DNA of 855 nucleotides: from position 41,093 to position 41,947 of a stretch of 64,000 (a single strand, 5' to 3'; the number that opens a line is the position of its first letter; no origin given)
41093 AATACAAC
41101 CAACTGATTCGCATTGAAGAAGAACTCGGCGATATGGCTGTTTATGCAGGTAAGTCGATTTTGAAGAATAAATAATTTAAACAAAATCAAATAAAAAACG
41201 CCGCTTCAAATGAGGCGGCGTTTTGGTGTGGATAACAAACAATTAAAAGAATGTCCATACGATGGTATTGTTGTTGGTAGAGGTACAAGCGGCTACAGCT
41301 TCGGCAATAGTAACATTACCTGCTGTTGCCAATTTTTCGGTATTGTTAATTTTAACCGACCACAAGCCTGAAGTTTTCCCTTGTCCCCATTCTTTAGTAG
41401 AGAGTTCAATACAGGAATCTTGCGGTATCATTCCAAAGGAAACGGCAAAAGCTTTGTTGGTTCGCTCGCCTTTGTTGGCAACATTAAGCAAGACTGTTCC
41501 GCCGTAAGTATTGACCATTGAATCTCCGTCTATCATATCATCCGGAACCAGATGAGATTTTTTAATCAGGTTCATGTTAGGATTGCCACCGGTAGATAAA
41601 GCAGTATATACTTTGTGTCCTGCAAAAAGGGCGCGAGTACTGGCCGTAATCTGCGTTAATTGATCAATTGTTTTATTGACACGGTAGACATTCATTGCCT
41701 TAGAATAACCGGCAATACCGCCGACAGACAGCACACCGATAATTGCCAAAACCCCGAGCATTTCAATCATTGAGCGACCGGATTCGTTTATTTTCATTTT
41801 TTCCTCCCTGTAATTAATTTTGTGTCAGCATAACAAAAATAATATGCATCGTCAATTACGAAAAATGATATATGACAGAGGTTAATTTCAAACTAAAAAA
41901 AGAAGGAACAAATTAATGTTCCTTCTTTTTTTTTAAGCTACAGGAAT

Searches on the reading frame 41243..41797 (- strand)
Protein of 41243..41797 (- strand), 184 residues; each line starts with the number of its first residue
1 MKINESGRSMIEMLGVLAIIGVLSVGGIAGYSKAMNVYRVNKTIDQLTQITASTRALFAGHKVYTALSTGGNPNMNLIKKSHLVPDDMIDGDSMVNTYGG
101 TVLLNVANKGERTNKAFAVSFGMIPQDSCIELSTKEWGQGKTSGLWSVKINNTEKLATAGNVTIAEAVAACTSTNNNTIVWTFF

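Call 106: search_protein_families(library=pfam, proteins=[window:41243-41797:-], max_evalue=0.001)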
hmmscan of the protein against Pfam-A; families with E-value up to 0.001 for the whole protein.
window:41243-41797:- (184 aa): 2 families
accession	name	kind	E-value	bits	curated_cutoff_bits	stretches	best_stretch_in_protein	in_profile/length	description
PF08805.16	PilS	-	3.1e-21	76.3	22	1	39-182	3-136/138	PilS N terminal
PF05307.16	Bundlin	-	1.4e-10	42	22.3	1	38-176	7-138/151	Bundlin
